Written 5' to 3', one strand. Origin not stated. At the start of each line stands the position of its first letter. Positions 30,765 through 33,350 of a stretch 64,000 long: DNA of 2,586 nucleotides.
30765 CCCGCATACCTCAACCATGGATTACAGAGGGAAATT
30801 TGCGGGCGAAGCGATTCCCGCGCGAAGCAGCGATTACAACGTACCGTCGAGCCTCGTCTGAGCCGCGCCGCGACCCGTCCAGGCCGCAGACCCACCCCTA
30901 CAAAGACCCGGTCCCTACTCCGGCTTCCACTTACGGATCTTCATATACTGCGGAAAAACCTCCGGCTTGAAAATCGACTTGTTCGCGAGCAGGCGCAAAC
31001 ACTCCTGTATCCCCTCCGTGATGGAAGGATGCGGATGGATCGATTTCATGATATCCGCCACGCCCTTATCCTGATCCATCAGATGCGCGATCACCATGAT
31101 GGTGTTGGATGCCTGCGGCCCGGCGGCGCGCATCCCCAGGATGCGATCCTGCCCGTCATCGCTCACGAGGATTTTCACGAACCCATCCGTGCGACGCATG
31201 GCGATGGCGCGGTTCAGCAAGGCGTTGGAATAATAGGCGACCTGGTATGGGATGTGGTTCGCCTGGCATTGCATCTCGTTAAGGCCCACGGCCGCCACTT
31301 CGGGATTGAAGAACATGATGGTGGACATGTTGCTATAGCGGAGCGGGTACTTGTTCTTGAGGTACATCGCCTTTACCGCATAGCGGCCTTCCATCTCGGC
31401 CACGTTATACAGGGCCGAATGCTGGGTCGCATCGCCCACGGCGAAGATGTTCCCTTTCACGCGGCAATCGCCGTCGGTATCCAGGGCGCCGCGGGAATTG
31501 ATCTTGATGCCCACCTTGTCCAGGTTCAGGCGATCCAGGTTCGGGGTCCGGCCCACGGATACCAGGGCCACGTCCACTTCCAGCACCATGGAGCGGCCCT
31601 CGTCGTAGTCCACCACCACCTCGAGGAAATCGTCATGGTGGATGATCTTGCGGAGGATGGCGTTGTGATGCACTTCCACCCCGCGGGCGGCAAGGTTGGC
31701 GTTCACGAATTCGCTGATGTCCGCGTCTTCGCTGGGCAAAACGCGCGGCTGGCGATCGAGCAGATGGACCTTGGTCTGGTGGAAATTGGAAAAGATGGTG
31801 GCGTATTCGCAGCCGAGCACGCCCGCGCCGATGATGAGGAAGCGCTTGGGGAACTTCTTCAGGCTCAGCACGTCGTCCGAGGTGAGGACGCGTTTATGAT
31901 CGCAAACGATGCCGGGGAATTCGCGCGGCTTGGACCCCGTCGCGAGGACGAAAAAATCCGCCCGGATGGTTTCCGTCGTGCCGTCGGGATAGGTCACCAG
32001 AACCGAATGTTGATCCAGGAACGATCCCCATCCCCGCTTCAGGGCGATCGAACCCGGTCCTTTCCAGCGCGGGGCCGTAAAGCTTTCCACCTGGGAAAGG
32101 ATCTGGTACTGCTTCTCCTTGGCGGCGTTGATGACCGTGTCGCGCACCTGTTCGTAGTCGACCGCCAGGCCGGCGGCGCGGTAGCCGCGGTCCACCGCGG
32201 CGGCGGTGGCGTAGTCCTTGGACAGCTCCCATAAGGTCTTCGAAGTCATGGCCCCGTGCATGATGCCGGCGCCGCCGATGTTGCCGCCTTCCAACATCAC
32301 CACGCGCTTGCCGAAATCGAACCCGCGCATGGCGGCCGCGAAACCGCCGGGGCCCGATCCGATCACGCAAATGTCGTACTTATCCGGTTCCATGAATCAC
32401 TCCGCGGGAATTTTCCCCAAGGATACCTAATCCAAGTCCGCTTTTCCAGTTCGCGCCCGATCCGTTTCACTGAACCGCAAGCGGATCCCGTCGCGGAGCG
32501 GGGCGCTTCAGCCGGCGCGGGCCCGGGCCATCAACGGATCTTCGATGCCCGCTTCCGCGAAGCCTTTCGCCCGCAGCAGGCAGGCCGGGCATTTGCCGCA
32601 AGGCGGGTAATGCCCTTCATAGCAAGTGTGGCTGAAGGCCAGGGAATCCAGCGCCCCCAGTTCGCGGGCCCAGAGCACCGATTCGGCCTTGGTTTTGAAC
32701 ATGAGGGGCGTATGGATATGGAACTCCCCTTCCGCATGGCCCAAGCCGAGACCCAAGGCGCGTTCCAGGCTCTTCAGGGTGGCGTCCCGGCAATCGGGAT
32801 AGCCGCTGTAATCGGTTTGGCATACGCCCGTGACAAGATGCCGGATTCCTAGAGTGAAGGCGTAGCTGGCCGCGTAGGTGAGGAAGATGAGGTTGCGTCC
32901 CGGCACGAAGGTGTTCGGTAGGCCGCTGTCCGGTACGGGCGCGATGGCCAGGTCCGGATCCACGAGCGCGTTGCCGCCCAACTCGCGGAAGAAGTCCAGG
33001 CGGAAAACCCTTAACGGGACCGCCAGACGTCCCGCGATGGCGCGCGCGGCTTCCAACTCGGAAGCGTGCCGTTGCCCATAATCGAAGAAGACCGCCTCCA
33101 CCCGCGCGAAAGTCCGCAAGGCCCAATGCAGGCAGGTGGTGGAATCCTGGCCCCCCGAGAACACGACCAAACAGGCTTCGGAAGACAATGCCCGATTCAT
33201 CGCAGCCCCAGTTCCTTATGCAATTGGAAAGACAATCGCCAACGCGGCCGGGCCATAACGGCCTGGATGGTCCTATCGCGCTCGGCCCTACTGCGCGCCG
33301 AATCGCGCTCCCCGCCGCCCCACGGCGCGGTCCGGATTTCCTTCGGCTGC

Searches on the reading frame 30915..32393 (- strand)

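Call 48: search_protein_families(library=pfam, proteins=[window:30915-32393:-], max_evalue=0.00001)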
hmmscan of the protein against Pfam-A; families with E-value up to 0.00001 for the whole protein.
window:30915-32393:- (492 aa): 4 families
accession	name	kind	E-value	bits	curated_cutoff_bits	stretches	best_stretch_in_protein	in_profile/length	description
PF07992.20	Pyr_redox_2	-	8.2e-53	180.1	26.1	1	6-336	1-291/291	Pyridine nucleotide-disulphide oxidoreductase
PF02852.28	Pyr_redox_dim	-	8.4e-23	81.1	25.3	1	357-464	2-108/110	Pyridine nucleotide-disulphide oxidoreductase, dimerisation domain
PF00070.33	Pyr_redox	-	5.9e-16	59.2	22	1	184-255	1-71/82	Pyridine nucleotide-disulphide oxidoreductase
PF13738.12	Pyr_redox_3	-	1.8e-07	31.1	30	0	139-302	119-287/305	Pyridine nucleotide-disulphide oxidoreductase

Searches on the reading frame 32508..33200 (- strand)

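Call 48: search_protein_families(library=pfam, proteins=[window:32508-33200:-], max_evalue=0.00001)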
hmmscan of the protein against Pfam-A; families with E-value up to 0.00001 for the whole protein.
window:32508-33200:- (230 aa): 1 family
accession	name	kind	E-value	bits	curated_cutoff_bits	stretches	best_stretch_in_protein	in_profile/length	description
PF06508.19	QueC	-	5.3e-69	232.3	22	1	10-217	2-209/210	Queuosine biosynthesis protein QueC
